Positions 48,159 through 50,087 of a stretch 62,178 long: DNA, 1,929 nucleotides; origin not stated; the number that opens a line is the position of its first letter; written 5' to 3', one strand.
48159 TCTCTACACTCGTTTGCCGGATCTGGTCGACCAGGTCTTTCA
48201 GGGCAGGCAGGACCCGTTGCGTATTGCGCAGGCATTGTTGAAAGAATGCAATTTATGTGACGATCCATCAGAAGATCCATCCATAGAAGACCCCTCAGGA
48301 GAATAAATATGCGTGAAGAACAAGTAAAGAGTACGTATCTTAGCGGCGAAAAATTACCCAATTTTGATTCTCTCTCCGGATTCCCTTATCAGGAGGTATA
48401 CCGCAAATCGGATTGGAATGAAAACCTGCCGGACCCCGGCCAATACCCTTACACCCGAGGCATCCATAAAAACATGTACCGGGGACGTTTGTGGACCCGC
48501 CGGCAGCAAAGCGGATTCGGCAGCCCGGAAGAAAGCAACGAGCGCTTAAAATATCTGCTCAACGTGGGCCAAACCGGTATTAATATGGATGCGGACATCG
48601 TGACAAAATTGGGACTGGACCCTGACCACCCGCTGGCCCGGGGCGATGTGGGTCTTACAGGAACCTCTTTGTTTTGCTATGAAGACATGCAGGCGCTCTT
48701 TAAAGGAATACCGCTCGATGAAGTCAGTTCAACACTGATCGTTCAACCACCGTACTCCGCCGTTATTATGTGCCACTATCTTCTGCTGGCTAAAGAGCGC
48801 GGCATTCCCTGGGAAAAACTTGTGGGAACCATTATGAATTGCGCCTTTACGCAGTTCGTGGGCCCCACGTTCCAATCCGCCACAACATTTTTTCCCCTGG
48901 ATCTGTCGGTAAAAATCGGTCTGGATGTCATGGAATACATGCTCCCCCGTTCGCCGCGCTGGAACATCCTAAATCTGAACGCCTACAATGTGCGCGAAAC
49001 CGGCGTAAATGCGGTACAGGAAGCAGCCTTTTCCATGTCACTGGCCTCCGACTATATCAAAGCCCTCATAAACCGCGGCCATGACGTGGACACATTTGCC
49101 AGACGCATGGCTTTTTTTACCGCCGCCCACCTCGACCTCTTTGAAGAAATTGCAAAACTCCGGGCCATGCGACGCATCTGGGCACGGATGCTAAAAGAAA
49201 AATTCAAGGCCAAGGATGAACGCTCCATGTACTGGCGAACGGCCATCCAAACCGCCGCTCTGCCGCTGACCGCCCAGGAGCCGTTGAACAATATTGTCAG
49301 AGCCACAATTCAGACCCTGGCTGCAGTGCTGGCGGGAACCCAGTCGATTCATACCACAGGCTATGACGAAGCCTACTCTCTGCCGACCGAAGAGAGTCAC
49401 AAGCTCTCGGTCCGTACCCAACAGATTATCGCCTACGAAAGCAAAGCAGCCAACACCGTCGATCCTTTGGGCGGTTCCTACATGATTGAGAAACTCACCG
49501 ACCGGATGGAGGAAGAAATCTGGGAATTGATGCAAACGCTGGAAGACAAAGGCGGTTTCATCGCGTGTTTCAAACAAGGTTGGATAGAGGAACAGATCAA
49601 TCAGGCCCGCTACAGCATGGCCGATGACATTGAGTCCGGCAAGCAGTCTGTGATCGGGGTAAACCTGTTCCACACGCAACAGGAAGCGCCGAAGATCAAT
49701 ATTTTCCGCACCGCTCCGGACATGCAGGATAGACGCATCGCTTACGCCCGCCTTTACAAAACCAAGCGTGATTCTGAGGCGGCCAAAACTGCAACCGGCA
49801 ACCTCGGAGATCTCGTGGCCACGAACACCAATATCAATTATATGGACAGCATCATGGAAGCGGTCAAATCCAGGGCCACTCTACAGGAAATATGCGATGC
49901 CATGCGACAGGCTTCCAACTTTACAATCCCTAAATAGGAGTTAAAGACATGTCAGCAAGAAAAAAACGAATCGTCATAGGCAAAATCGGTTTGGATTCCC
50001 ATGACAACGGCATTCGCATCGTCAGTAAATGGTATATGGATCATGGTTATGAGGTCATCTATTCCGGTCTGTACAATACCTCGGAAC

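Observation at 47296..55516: Candidate new B12-dependent carbon-skeleton rearrangement pathway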

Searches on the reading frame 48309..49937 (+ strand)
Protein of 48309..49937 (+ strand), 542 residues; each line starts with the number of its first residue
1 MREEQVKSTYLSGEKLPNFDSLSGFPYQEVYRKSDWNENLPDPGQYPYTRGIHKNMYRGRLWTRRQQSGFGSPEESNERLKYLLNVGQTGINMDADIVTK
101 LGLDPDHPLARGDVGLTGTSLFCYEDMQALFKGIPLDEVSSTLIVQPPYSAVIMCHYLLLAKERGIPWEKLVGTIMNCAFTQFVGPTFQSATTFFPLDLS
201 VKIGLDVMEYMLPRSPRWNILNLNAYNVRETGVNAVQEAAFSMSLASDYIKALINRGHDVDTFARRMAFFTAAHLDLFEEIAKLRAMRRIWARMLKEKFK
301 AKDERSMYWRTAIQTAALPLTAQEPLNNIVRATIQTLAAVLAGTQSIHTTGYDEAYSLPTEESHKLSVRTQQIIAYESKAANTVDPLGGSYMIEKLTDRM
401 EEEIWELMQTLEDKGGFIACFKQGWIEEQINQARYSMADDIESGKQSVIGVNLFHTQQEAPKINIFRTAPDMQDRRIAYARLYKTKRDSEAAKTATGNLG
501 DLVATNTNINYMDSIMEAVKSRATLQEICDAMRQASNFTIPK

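Call 3: search_protein_families(library=pfam, proteins=[window:48309-49937:+])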
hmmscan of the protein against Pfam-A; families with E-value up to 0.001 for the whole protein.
window:48309-49937:+ (542 aa): 1 family
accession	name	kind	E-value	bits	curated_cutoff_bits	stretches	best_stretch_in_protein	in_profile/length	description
PF01642.28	MM_CoA_mutase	-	1.2e-166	555.7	22.1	1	22-535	3-510/512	Methylmalonyl-CoA mutase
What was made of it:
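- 48309..49937 (+): Acyl-CoA mutase large (substrate-binding) subunit of a new 'type A' clade. Residues at the known specificity positions are Gln67, Asp94, Met176, a 4-residue insertion followed by Ser190, Asn227 and Arg229. PF01642 E = 1e-166 (call 3).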

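Call 4: search_protein_families(library=ncbifam, proteins=[window:48309-49937:+])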
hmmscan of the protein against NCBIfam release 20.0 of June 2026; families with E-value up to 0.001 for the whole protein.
window:48309-49937:+ (542 aa): 4 families
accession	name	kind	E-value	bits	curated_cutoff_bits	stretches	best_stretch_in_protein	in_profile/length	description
TIGR00641.1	acid_CoA_mut_N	subfamily_domain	1.2e-149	499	303.8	1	28-535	10-518/528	methylmalonyl-CoA mutase N-terminal domain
NF006944.0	PRK09426.1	equivalog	2.1e-123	412.7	876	1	23-535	39-547/721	methylmalonyl-CoA mutase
NF045497.1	IsobCoAmut_IcmF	equivalog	3.4e-61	207.2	1500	2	191-532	724-1065/1076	fused isobutyryl-CoA mutase/GTPase IcmF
TIGR00642.1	mmCoA_mut_beta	equivalog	4.8e-51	173.7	617.25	1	14-456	39-452/620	methylmalonyl-CoA mutase small subunit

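Call 7: find_homologous_proteins(query=window:48309-49937:+)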
Query window:48309-49937:+ (542 aa): 7986 proteins with E <= 0.001 among 8000 candidates; the best 120 are listed.
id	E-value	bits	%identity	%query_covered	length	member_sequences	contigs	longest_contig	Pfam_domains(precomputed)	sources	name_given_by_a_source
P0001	0.0e+0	1237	100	100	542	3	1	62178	PF01642.29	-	-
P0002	7.5e-274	927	74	100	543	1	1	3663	PF01642.29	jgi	jgi:methylmalonyl-CoA mutase, N-terminal domain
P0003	1.0e-273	927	74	99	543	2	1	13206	PF01642.29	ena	-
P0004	2.0e-273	926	75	99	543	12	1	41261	PF01642.29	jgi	-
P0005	2.0e-273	926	74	99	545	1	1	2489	PF01642.29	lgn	-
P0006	3.9e-273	925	74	99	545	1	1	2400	PF01642.29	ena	-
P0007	5.0e-273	924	75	99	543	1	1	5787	PF01642.29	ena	-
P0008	5.9e-273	924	74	99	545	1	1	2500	PF01642.29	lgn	-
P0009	7.4e-273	924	75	99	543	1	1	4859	PF01642.29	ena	-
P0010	1.2e-272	923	74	99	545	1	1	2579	PF01642.29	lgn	-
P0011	1.8e-272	923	74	99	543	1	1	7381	PF01642.29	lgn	-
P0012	2.1e-272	922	74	99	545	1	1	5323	PF01642.29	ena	-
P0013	2.1e-272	922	73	99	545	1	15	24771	PF01642.29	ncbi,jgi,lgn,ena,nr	ncbi:MAG: acyl-CoA mutase large subunit family protein [Desulfobacteraceae bacterium]|jgi:methylmalo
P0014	2.3e-272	922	73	100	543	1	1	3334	PF01642.29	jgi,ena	-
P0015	2.5e-272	922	72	100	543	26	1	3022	PF01642.29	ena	-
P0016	2.9e-272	922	73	100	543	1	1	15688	PF01642.29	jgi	-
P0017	3.1e-272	922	73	98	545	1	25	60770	PF01642.29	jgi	jgi:methylmalonyl-CoA mutase N-terminal domain/subunit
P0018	4.1e-272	921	74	99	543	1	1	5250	PF01642.29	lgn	-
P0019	6.0e-272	921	73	99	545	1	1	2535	PF01642.29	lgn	-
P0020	1.2e-271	920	74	99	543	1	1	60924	PF01642.29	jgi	jgi:methylmalonyl-CoA mutase N-terminal domain/subunit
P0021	1.5e-271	920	73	99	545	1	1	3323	PF01642.29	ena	-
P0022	1.5e-271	920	73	99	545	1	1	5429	PF01642.29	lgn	-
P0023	1.5e-271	920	73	99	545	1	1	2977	PF01642.29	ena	-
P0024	3.4e-271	918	74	99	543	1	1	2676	PF01642.29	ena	-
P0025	4.1e-271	918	73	99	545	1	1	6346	PF01642.29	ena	-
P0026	4.8e-271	918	73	98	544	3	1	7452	PF01642.29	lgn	-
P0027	5.0e-271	918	73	100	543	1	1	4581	PF01642.29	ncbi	-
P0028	5.5e-271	918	71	99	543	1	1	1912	PF01642.29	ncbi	-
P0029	5.6e-271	918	74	100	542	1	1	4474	PF01642.29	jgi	jgi:methylmalonyl-CoA mutase N-terminal domain/subunit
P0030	5.8e-271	918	74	99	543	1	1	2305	PF01642.29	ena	-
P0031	8.1e-271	917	73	99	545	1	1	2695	PF01642.29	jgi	jgi:methylmalonyl-CoA mutase N-terminal domain/subunit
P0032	8.9e-271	917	74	99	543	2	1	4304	PF01642.29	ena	-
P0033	9.6e-271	917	73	99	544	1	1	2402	PF01642.29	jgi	jgi:methylmalonyl-CoA mutase N-terminal domain/subunit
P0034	1.2e-270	917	74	98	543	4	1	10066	PF01642.29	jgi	jgi:methylmalonyl-CoA mutase N-terminal domain/subunit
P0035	1.5e-270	916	73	99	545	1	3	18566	PF01642.29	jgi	-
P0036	1.6e-270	916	74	99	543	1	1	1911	PF01642.29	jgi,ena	-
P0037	2.0e-270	916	73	99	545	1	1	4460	PF01642.29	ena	-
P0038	2.0e-270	916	73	99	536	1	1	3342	PF01642.29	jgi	jgi:methylmalonyl-CoA mutase N-terminal domain/subunit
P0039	2.1e-270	916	72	100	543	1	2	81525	PF01642.29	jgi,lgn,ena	-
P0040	3.1e-270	915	72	100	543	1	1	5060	PF01642.29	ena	-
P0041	3.8e-270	915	73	100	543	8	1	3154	PF01642.29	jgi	jgi:methylmalonyl-CoA mutase N-terminal domain/subunit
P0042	5.3e-270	914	73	99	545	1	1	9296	PF01642.29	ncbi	-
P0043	1.1e-269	913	72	99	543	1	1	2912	PF01642.29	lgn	-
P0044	2.9e-269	912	73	98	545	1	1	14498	PF01642.29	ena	-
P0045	4.5e-269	911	73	99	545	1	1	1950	PF01642.29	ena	-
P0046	7.4e-269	911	73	98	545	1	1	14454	PF01642.29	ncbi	-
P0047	7.6e-269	911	73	99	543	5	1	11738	PF01642.29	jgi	jgi:methylmalonyl-CoA mutase N-terminal domain/subunit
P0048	1.1e-268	910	73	99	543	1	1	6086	PF01642.29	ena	-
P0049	1.1e-268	910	71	100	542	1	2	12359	PF01642.29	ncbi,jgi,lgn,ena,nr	ncbi:MAG: methylmalonyl-CoA mutase [Deltaproteobacteria bacterium]|nr:MAG: methylmalonyl-CoA mutase 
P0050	1.2e-268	910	72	100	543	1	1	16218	PF01642.29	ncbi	-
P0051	1.4e-268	910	72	100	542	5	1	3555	PF01642.29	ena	-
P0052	1.5e-268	910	72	99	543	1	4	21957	PF01642.29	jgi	jgi:methylmalonyl-CoA mutase N-terminal domain/subunit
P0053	1.8e-268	909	72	99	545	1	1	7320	PF01642.29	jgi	-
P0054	1.8e-268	909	72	100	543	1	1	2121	PF01642.29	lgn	-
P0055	2.0e-268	909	72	99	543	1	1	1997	PF01642.29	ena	-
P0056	2.1e-268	909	71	98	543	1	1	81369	PF01642.29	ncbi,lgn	-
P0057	2.6e-268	909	72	100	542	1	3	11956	PF01642.29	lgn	-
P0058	3.4e-268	908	72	100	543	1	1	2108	PF01642.29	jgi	-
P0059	3.5e-268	908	72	100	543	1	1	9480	PF01642.29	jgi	jgi:methylmalonyl-CoA mutase N-terminal domain/subunit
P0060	4.6e-268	908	72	100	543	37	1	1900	PF01642.29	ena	-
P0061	4.7e-268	908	73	99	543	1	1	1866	PF01642.29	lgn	-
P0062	7.1e-268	907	71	98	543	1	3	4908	PF01642.29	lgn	-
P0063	7.7e-268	907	72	99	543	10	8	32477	PF01642.29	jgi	-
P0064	1.6e-267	906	72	99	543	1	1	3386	PF01642.29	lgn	-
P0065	2.7e-267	906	72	100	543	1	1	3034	PF01642.29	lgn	-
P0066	3.2e-267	905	72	100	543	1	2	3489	PF01642.29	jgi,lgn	jgi:methylmalonyl-CoA mutase N-terminal domain/subunit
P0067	3.7e-267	905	72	99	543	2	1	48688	PF01642.29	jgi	jgi:methylmalonyl-CoA mutase N-terminal domain/subunit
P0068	1.2e-266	903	72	100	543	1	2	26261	PF01642.29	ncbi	-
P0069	2.3e-266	902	73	98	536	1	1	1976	PF01642.29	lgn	-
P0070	2.4e-266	902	73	98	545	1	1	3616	PF01642.29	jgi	-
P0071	2.5e-266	902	71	99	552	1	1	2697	PF01642.29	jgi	jgi:methylmalonyl-CoA mutase N-terminal domain/subunit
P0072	3.1e-266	902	72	99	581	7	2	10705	PF01642.29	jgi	jgi:methylmalonyl-CoA mutase N-terminal domain/subunit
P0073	4.9e-266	901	72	100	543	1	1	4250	PF01642.29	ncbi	ncbi:MAG: methylmalonyl-CoA mutase family protein [Desulfatiglandales bacterium]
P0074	6.4e-266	901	71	98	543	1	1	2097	PF01642.29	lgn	-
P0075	1.2e-265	900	70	99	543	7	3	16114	PF01642.29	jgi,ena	-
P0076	1.6e-265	900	72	99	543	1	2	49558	PF01642.29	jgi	-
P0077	2.0e-265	899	71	100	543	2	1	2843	PF01642.29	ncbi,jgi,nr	ncbi:MAG: methylmalonyl-CoA mutase [Deltaproteobacteria bacterium]|nr:methylmalonyl-CoA mutase [Delt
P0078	2.1e-265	899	72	99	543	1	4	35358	PF01642.29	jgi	jgi:methylmalonyl-CoA mutase N-terminal domain/subunit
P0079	7.1e-265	898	71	100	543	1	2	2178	PF01642.29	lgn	-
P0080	8.7e-265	897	72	100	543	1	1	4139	PF01642.29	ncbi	-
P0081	9.6e-265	897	71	99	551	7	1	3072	PF01642.29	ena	-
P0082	1.4e-264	897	72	99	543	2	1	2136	PF01642.29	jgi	-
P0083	2.4e-264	896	71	99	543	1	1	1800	PF01642.29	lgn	-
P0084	2.6e-264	896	71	99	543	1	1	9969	PF01642.29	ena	-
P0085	4.3e-264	895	70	100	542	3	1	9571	PF01642.29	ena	-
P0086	4.4e-264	895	70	100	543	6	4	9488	PF01642.29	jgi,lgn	jgi:methylmalonyl-CoA mutase N-terminal domain/subunit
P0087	7.0e-264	894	71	99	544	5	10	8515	PF01642.29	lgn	-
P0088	1.2e-263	893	71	100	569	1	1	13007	PF01642.29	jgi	jgi:methylmalonyl-CoA mutase N-terminal domain/subunit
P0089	1.5e-263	893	72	98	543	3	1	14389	PF01642.29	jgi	jgi:methylmalonyl-CoA mutase N-terminal domain/subunit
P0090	2.7e-263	892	72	98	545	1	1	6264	PF01642.29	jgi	jgi:methylmalonyl-CoA mutase N-terminal domain/subunit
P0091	3.9e-263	892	70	99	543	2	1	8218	PF01642.29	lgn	-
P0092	4.2e-263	892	71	100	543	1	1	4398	PF01642.29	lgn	-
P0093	6.5e-263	891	71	100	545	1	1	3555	PF01642.29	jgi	jgi:methylmalonyl-CoA mutase N-terminal domain/subunit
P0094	7.1e-263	891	72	98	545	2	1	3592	PF01642.29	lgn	-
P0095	1.1e-262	890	71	98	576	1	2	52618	PF01642.29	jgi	jgi:methylmalonyl-CoA mutase N-terminal domain/subunit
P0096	1.2e-262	890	70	99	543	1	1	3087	PF01642.29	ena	-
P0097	1.3e-262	890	71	100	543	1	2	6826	PF01642.29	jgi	-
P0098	2.1e-262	889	71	99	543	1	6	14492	PF01642.29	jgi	jgi:methylmalonyl-CoA mutase N-terminal domain/subunit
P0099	2.5e-262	889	70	100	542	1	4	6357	PF01642.29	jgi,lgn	-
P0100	2.8e-262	889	70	99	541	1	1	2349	PF01642.29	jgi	jgi:methylmalonyl-CoA mutase, N-terminal domain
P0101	3.0e-262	889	71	100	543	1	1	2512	PF01642.29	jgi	jgi:methylmalonyl-CoA mutase N-terminal domain/subunit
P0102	3.3e-262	889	71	100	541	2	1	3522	PF01642.29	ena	-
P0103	4.1e-262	888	71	98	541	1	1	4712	PF01642.29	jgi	jgi:methylmalonyl-CoA mutase N-terminal domain/subunit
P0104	4.3e-262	888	71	100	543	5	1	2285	PF01642.29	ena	-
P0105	5.9e-262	888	72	98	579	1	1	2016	PF01642.29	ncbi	-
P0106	1.2e-261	887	71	100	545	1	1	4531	PF01642.29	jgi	jgi:methylmalonyl-CoA mutase N-terminal domain/subunit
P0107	1.9e-261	886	71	100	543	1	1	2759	PF01642.29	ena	-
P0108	2.2e-261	886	71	100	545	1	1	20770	PF01642.29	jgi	jgi:methylmalonyl-CoA mutase N-terminal domain/subunit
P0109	2.8e-261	886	71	98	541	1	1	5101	PF01642.29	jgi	jgi:methylmalonyl-CoA mutase N-terminal domain/subunit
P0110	3.0e-261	886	71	98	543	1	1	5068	PF01642.29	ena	-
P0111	4.0e-261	885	70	100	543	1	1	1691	PF01642.29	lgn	-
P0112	5.0e-261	885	69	100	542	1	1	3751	PF01642.29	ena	-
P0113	5.7e-261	885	71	100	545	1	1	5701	PF01642.29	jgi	jgi:methylmalonyl-CoA mutase N-terminal domain/subunit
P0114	8.0e-261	884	71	98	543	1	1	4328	PF01642.29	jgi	-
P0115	2.9e-260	882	71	99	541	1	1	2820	PF01642.29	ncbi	-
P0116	6.1e-260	881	71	99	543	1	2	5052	PF01642.29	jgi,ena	jgi:methylmalonyl-CoA mutase N-terminal domain/subunit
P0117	6.5e-260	881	71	99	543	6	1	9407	PF01642.29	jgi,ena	jgi:methylmalonyl-CoA mutase N-terminal domain/subunit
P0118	1.1e-259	880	70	98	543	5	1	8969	PF01642.29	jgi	jgi:methylmalonyl-CoA mutase N-terminal domain/subunit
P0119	1.2e-259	880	70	99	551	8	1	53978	PF01642.29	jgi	jgi:methylmalonyl-CoA mutase N-terminal domain/subunit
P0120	3.2e-259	879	69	100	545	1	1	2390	PF01642.29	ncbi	-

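Call 8: search_solved_structures(query=window:48309-49937:+, show_alignments=0)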
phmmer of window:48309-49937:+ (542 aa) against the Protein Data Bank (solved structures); distinct sequences matched with E-value up to 0.001: 11.
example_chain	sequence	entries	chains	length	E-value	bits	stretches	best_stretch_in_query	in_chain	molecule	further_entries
4r3u_A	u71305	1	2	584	1.2e-116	393.6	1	14-533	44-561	2-hydroxyisobutyryl-CoA mutase large subunit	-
8gju_J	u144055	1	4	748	2.3e-95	323.4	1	24-534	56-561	Methylmalonyl-CoA mutase, mitochondrial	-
2xij_A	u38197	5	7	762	2.4e-95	323.3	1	24-534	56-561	METHYLMALONYL-COA MUTASE, MITOCHONDRIAL | Methylmalonyl-CoA mutase, mitochondrial precursor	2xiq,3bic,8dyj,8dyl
1req_A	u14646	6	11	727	4.4e-83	282.8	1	28-534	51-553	METHYLMALONYL-COA MUTASE | PROTEIN (METHYLMALONYL-COA MUTASE)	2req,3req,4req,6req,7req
5req_A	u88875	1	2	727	8.3e-83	281.9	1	28-534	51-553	PROTEIN (METHYLMALONYL-COA MUTASE ALPHA-SUBUNIT)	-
1e1c_A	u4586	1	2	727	1.2e-82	281.5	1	28-534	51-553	METHYLMALONYL-COA MUTASE ALPHA CHAIN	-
6oxc_A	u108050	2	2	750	1.5e-80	274.5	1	43-534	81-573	Methylmalonyl-CoA mutase large subunit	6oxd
8ssl_A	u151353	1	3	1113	2.7e-47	164.8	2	192-520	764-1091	Fused isobutyryl-CoA mutase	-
4xc6_A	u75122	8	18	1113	2.7e-47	164.8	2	192-520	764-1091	Isobutyryl-CoA mutase fused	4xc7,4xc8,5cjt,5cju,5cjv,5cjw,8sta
1e1c_B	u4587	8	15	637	4.7e-25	91.4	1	177-454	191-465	METHYLMALONYL-COA MUTASE BETA CHAIN | METHYLMALONYL-COA MUTASE | PROTEIN (METHYLMALONYL-COA MUTASE BETA-SUBUNIT)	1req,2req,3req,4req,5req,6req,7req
6oxc_B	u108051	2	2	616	3.1e-24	88.7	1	230-457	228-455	Methylmalonyl-CoA mutase small subunit mutA | Methylmalonyl-CoA mutase small subunit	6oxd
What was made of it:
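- On Isobutyryl-CoA mutase (ICM/IcmF): IcmF is the weakest PDB mutase hit at 165 bits (call 8).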

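Call 9: find_encoding_contigs(protein=P0020, flank=10000, max_places=2)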
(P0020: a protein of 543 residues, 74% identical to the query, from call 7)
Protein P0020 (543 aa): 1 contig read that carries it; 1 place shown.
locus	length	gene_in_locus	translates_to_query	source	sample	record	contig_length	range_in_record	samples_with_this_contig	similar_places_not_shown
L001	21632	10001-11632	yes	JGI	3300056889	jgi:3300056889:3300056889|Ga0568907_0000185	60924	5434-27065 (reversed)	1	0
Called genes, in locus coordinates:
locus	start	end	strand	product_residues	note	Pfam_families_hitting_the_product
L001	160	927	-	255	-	PF00072:Response_reg, PF04397:LytTR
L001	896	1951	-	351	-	PF06580:His_kinase, PF02518:HATPase_c (weak)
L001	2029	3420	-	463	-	-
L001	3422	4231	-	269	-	PF17131:TP_0789-like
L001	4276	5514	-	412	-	PF12704:MacB_PCD, PF02687:FtsX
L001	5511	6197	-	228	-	PF02463:SMC_N (faint), PF00005:ABC_tran, PF13304:AAA_21 (weak)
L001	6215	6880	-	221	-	-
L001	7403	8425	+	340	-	PF01208:URO-D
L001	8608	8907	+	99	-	-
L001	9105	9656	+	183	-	PF03486:HI0933_like (faint), PF07992:Pyr_redox_2, PF13738:Pyr_redox_3, PF00070:Pyr_redox, PF00890:FAD_binding_2 (faint), PF01266:DAO (weak), PF13450:NAD_binding_8 (weak)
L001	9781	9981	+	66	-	-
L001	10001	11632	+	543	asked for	PF01642:MM_CoA_mutase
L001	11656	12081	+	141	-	PF02310:B12-binding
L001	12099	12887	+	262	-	PF02596:DUF169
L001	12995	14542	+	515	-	PF00501:AMP-binding, PF13193:AMP-binding_C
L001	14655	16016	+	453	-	PF03972:MmgE_PrpD_N, PF19305:MmgE_PrpD_C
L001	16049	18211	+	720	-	PF04879:Molybdop_Fe4S4, PF00384:Molybdopterin, PF01568:Molydop_binding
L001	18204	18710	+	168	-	PF13187:Fer4_9 (weak), PF13237:Fer4_10 (weak), PF13247:Fer4_11, PF14697:Fer4_21 (weak), PF12838:Fer4_7, PF13187:Fer4_9 (weak), PF25160:LdpA_Fe-S-bd (weak), PF00037:Fer4, +4 more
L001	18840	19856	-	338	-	PF00753:Lactamase_B, PF23023:Anti-Pycsar_Apyc1 (weak)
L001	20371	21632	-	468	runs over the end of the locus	PF00171:Aldedh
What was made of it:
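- Closest known: Acetylene hydratase. Different: L001 adds a separate FeS subunit (call 9).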

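Call 10: find_encoding_contigs(protein=P0039, flank=10000, max_places=2)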
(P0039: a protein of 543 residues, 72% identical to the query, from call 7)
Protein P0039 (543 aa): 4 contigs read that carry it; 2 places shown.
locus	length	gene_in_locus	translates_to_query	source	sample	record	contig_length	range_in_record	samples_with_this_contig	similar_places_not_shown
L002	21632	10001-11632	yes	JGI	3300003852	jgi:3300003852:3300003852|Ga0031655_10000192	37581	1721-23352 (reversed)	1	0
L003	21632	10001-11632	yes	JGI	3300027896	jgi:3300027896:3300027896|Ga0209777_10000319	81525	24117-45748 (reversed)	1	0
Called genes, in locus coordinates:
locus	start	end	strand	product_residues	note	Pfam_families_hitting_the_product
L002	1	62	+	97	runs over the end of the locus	PF00589:Phage_integrase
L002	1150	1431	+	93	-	PF00581:Rhodanese (weak)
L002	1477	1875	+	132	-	PF00581:Rhodanese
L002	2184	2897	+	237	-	-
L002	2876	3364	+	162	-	PF00589:Phage_integrase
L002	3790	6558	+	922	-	PF13482:RNase_H_2, PF03050:DDE_Tnp_IS66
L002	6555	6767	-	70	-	-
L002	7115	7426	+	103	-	PF02604:PhdYeFM_antitox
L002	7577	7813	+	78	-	PF04255:DUF433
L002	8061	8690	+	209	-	PF00440:TetR_N, PF17932:TetR_C_24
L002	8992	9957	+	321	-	PF03308:MeaB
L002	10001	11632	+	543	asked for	PF01642:MM_CoA_mutase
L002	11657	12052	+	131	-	PF02310:B12-binding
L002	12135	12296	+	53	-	-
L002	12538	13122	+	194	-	PF01558:POR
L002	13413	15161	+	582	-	PF14691:Fer4_20, PF01262:AlaDh_PNT_C (faint), PF07992:Pyr_redox_2, PF13450:NAD_binding_8, PF00070:Pyr_redox (weak), PF13738:Pyr_redox_3 (weak), PF14697:Fer4_21 (weak), PF00037:Fer4 (weak), +2 more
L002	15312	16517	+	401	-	PF01855:POR_N, PF02780:Transketolase_C (weak), PF17147:PFOR_II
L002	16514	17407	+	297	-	PF02775:TPP_enzyme_C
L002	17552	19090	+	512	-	PF00496:SBP_bac_5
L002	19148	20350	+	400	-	PF01979:Amidohydro_1, PF07969:Amidohydro_3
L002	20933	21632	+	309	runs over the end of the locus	PF01063:Aminotran_4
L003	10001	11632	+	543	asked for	PF01642:MM_CoA_mutase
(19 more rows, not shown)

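Call 11: find_encoding_contigs(protein=P0056, flank=10000, max_places=2)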
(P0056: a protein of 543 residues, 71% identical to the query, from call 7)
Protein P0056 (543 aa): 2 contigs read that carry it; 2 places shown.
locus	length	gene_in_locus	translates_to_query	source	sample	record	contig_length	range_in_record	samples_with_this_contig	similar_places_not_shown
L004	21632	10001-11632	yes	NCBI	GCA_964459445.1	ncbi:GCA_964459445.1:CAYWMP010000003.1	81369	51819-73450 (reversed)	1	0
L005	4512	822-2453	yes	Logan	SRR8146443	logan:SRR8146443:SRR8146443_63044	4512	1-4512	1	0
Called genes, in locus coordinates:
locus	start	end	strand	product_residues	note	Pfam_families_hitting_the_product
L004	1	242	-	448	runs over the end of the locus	PF00072:Response_reg, PF00158:Sigma54_activat, PF14532:Sigma54_activ_2, PF07728:AAA_5 (weak), PF00004:AAA (weak), PF25601:AAA_lid_14, PF02954:HTH_8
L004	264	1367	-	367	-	PF00512:HisKA, PF02518:HATPase_c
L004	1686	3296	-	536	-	PF00939:Na_sulph_symp, PF03600:CitMHS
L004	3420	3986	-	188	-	PF00571:CBS (weak)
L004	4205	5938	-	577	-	PF00916:Sulfate_transp, PF01740:STAS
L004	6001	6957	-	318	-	PF01545:Cation_efflux, PF16916:ZT_dimer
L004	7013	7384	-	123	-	PF13366:PDDEXK_3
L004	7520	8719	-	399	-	PF16983:MFS_MOT1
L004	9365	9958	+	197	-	PF00440:TetR_N, PF17932:TetR_C_24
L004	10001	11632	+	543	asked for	PF01642:MM_CoA_mutase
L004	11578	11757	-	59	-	-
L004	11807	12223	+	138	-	PF02310:B12-binding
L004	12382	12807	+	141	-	-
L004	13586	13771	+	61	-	PF14535:AMP-binding_C_2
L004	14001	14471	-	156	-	-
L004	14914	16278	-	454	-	PF00072:Response_reg, PF00158:Sigma54_activat, PF14532:Sigma54_activ_2, PF00004:AAA (weak), PF07724:AAA_2 (weak), PF07728:AAA_5, PF25601:AAA_lid_14, PF02954:HTH_8, +1 more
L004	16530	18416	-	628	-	PF00989:PAS, PF08448:PAS_4, PF13426:PAS_9, PF00512:HisKA, PF02518:HATPase_c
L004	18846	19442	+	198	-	PF13801:Metal_resist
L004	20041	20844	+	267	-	PF04140:ICMT (weak), PF04191:PEMT (weak)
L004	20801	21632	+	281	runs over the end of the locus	PF00403:HMA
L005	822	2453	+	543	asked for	PF01642:MM_CoA_mutase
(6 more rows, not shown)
